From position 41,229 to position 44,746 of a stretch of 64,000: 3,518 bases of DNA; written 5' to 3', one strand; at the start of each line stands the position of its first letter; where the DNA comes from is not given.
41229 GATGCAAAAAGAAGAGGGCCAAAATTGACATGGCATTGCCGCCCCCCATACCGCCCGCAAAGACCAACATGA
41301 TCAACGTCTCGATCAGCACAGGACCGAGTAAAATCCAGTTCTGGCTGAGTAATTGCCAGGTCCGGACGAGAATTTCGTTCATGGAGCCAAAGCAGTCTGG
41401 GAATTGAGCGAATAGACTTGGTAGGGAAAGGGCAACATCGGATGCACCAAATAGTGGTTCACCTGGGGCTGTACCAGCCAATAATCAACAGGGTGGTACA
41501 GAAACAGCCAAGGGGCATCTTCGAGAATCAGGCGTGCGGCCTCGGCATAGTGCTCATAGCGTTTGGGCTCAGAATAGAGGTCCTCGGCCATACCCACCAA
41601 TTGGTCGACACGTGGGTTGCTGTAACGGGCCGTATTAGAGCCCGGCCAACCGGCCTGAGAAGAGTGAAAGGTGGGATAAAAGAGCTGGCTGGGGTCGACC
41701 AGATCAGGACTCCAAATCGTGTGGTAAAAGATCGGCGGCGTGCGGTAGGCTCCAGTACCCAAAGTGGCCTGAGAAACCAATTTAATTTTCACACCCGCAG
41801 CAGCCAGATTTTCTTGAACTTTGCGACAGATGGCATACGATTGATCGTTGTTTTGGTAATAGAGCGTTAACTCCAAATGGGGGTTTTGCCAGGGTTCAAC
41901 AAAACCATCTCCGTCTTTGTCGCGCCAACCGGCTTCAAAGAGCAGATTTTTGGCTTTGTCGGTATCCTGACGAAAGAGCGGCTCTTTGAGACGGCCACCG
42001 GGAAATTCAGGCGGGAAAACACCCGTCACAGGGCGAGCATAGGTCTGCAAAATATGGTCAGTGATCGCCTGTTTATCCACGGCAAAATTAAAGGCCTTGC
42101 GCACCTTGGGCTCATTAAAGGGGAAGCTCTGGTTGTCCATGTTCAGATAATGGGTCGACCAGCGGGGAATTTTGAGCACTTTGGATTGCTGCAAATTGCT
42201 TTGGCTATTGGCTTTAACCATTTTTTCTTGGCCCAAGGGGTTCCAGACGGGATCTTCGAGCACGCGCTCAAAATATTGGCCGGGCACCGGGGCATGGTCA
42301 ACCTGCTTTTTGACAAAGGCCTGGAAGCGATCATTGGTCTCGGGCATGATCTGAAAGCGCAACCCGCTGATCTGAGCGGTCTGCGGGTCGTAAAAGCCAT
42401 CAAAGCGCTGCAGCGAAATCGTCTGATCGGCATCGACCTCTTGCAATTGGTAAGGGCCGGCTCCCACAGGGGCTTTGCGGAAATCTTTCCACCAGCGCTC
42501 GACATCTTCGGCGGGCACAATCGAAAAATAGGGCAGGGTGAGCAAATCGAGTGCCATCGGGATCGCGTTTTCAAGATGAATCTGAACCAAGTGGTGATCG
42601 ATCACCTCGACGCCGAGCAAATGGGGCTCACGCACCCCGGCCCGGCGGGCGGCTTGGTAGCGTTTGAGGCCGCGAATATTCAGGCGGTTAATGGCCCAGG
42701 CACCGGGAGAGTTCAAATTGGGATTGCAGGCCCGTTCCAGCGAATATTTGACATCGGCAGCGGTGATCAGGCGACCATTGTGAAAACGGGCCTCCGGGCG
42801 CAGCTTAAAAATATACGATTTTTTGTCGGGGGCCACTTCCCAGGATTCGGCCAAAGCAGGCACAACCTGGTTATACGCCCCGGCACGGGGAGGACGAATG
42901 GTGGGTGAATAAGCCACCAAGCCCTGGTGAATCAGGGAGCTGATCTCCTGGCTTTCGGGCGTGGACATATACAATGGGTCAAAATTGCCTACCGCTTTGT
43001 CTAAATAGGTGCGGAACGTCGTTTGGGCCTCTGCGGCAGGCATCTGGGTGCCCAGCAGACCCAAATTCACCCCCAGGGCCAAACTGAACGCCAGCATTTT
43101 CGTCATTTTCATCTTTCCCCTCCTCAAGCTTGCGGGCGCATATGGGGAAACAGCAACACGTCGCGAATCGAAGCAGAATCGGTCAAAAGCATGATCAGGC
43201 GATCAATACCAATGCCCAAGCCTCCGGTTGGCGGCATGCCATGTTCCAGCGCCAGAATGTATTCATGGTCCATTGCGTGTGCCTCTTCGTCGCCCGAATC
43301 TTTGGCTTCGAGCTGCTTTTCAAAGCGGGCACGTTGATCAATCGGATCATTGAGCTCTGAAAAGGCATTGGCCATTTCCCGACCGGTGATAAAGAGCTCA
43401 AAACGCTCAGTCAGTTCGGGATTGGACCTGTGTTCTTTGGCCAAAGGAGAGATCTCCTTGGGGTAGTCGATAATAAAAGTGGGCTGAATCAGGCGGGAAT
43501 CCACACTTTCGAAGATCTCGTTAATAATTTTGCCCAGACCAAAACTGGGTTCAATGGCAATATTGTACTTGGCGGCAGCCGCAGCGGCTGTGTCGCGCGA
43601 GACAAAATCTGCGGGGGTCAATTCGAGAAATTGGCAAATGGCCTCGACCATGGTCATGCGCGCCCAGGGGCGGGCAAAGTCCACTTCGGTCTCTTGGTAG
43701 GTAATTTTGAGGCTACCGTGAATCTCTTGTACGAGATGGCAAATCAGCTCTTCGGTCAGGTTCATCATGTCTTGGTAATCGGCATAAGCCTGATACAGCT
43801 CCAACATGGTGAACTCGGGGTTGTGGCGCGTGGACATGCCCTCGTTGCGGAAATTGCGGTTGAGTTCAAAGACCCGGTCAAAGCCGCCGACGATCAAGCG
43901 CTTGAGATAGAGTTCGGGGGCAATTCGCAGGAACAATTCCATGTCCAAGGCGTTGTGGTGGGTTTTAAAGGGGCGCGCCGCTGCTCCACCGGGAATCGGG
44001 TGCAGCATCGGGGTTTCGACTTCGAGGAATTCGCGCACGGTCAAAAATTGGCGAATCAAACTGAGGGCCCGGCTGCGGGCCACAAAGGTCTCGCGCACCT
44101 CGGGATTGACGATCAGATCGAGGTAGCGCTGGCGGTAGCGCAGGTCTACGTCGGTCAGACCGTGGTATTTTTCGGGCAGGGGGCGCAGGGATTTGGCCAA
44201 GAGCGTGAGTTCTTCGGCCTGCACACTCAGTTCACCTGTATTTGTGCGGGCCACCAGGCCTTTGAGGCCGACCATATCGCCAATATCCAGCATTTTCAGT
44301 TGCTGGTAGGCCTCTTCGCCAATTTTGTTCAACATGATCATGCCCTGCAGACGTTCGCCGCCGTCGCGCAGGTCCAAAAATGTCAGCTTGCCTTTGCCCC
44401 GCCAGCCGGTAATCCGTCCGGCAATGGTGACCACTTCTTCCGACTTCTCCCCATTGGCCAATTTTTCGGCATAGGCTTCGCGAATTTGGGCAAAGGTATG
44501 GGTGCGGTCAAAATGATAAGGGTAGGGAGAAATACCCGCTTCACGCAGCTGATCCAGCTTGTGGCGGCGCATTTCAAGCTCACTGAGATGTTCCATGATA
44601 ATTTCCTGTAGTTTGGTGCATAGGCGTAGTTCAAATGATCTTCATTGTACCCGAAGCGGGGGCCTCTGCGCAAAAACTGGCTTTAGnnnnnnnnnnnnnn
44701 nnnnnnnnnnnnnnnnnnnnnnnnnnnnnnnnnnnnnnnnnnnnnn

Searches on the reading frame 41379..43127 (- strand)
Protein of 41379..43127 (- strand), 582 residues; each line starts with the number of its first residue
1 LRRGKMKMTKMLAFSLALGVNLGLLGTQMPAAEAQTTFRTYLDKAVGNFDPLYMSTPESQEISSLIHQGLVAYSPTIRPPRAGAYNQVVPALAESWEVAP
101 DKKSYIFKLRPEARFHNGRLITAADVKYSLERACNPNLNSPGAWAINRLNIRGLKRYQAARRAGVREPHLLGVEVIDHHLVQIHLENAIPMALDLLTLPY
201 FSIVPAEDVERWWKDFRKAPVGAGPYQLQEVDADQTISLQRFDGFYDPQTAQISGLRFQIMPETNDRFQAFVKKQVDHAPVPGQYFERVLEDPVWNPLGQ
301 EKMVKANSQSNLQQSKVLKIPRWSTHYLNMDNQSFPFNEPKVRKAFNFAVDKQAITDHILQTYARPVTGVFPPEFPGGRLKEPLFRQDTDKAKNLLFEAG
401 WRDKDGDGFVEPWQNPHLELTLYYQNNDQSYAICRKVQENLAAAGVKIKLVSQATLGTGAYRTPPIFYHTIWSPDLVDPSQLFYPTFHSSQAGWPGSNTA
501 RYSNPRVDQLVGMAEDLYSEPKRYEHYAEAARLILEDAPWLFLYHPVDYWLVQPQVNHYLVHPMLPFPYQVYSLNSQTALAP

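Call 38: search_protein_families(library=pfam, proteins=[window:41379-43127:-], max_evalue=0.0001)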
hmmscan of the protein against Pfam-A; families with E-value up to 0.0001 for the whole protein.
window:41379-43127:- (582 aa): 1 family
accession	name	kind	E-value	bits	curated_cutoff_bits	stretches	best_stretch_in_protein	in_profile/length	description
PF00496.27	SBP_bac_5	-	1.6e-78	264.9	32.4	1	87-493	1-367/368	Bacterial extracellular solute-binding proteins, family 5 Middle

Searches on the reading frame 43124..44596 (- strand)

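Call 38: search_protein_families(library=pfam, proteins=[window:43124-44596:-], max_evalue=0.0001)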
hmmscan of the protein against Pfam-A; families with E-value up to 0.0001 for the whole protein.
window:43124-44596:- (490 aa): 3 families
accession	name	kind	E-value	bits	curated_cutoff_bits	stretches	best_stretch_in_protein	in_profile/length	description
PF00152.25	tRNA-synt_2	-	2e-97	326.4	25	1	150-486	2-307/308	tRNA synthetases class II (D, K and N)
PF01336.31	tRNA_anti-codon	-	9.3e-16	58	27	1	56-133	1-75/75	OB-fold nucleic acid binding domain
PF01409.25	tRNA-synt_2d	-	8.2e-05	22.6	19.8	0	241-334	104-198/246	tRNA synthetases class II core domain (F)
